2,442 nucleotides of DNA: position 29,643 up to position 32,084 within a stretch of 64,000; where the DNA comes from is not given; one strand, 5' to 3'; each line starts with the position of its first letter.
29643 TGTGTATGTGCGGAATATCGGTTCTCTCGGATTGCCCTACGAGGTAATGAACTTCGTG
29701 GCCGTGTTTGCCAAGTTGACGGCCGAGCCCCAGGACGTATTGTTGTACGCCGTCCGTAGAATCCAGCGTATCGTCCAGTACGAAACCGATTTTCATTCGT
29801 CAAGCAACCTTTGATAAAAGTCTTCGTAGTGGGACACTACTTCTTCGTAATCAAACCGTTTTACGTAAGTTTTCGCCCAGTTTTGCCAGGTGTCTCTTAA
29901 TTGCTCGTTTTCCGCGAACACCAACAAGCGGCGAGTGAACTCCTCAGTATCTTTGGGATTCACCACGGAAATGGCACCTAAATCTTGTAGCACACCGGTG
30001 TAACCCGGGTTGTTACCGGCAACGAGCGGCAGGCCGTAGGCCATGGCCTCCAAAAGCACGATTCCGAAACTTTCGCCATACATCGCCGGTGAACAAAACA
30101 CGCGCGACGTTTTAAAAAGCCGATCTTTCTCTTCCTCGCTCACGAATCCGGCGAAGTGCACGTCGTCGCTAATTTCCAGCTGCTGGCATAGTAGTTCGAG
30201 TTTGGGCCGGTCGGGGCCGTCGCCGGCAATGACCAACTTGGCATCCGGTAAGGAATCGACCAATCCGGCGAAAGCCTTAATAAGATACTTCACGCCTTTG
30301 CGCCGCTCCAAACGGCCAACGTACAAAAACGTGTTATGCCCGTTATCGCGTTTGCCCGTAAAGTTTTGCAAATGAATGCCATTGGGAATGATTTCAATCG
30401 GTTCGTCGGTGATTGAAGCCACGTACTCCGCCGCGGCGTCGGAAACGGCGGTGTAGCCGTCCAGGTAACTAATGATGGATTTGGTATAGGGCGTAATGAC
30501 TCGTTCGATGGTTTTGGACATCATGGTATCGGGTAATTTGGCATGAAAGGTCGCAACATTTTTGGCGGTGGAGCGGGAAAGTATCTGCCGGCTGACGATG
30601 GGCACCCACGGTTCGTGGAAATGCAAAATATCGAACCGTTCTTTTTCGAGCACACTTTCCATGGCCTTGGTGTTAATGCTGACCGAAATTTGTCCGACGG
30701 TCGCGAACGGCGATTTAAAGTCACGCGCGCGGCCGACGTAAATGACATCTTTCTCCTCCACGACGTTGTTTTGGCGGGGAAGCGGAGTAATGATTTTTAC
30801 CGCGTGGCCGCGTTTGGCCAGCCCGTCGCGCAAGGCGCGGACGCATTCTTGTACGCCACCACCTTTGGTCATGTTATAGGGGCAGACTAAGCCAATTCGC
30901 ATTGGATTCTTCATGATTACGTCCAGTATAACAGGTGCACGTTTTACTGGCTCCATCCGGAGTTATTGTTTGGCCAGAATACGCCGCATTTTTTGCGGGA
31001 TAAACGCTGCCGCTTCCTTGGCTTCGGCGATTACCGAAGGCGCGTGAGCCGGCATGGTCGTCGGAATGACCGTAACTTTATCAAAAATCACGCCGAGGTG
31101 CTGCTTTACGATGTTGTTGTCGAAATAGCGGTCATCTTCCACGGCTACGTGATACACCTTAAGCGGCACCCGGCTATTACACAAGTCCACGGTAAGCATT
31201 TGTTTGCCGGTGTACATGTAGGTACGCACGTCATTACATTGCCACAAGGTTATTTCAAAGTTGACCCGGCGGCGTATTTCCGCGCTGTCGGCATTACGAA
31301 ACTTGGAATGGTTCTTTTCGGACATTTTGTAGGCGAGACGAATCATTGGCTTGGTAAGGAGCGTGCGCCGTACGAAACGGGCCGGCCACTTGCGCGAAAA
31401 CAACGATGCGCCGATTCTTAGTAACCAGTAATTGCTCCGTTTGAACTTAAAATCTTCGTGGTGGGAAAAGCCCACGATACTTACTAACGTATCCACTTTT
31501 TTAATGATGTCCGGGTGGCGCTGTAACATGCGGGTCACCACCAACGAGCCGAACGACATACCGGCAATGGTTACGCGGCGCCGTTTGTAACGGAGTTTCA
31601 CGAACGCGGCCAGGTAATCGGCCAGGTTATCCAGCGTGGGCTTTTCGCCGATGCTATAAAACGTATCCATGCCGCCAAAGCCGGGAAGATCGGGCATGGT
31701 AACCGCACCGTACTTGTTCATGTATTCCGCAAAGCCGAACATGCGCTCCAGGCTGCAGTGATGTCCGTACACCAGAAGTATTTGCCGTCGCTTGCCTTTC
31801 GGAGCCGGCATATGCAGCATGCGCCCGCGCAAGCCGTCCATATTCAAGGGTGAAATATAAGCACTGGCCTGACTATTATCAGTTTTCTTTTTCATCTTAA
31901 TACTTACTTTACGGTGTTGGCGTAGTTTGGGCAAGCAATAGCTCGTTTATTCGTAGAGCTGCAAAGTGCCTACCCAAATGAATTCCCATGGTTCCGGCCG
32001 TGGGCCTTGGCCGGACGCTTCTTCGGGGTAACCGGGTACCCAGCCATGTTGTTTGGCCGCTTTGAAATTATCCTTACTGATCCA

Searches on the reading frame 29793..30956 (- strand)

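Call 67: search_protein_families(library=pfam, proteins=[window:29793-30956:-])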
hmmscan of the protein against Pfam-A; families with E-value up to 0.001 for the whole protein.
window:29793-30956:- (387 aa): 7 families
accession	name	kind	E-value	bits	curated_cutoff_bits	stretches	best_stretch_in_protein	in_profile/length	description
PF00534.26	Glycos_transf_1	-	4.4e-44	150.5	26.4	1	202-362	10-170/172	Glycosyl transferases group 1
PF13692.12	Glyco_trans_1_4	-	3.5e-31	108.8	27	1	208-346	2-138/142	Glycosyl transferases group 1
PF13439.12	Glyco_transf_4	-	2.6e-21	76.8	28.5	1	33-197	2-169/170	Glycosyltransferase Family 4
PF13579.12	Glyco_trans_4_4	-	1.3e-11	45.5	29.7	1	33-193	1-158/158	Glycosyl transferase 4-like domain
PF20706.3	GT4-conflict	-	2.4e-08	33.8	26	1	202-363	192-350/385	Family 4 Glycosyltransferase in conflict systems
PF13524.12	Glyco_trans_1_2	-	7.6e-06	26.4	25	1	233-375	6-140/144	Glycosyl transferase-like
PF13477.12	Glyco_trans_4_2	-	0.00016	22.3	23.4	1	44-137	18-106/139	Glycosyl transferase 4-like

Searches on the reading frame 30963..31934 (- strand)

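Call 67: search_protein_families(library=pfam, proteins=[window:30963-31934:-])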
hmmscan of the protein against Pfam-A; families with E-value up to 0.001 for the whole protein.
window:30963-31934:- (323 aa): 4 families
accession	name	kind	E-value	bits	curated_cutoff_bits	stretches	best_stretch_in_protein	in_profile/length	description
PF12146.15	Hydrolase_4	-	4e-07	30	27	1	49-197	4-148/239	Serine aminopeptidase, S33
PF00561.26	Abhydrolase_1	-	5.4e-07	30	25.8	1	78-152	30-102/245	alpha/beta hydrolase fold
PF12697.13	Abhydrolase_6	-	1.1e-05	26.7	26.3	1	75-194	27-132/217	Alpha/beta hydrolase family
PF06057.17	VirJ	-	0.00014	22.2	22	1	106-170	54-117/191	Bacterial virulence protein (VirJ)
